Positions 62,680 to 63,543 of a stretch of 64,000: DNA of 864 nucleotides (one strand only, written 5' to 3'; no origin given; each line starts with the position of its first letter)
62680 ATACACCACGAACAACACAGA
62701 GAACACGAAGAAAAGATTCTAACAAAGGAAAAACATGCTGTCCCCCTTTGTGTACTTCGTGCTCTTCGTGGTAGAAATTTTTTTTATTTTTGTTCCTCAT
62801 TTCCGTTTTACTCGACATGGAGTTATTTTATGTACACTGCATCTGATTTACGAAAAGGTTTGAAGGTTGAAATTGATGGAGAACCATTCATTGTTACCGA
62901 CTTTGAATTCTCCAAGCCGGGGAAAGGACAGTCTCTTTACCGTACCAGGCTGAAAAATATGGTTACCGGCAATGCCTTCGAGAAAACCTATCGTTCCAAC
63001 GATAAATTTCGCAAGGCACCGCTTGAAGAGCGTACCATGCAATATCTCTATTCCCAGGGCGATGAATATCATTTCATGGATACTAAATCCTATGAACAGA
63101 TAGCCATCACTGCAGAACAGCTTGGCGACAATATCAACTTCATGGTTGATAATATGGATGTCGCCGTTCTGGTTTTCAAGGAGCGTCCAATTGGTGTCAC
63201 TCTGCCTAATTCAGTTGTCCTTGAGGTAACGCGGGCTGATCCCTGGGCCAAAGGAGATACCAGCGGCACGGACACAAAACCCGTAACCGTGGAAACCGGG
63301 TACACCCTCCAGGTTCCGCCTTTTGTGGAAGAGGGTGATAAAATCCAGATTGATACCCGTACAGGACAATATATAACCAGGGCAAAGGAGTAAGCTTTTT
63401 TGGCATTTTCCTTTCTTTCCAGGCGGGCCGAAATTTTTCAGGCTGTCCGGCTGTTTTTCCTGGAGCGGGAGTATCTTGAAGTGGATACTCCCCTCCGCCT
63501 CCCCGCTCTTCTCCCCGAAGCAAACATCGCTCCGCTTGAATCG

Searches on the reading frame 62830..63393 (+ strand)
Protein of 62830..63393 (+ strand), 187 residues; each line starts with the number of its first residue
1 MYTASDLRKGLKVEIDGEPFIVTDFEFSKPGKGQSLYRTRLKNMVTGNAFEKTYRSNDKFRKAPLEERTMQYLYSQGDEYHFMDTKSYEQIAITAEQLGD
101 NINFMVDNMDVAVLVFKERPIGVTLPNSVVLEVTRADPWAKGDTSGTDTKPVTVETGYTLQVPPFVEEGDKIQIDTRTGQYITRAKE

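Call 51: find_encoding_contigs(protein=window:62830-63393:+, flank=10000, max_places=2)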
Protein window:62830-63393:+ (187 aa): 7 contigs read that carry it; 2 places shown.
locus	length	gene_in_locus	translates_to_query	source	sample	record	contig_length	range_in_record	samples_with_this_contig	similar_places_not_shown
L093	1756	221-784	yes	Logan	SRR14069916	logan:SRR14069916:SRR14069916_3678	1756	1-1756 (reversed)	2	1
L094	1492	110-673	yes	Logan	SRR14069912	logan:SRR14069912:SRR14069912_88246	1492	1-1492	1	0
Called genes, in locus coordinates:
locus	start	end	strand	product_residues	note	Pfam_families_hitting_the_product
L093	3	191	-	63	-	?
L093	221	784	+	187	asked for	PF08207:EFP_N, PF01132:EFP, PF09285:Elong-fact-P_C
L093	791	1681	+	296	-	PF00152:tRNA-synt_2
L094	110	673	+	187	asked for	PF08207:EFP_N, PF01132:EFP, PF09285:Elong-fact-P_C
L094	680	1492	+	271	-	?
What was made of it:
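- Tried and rejected: The right-hand extension was too short (call 51).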
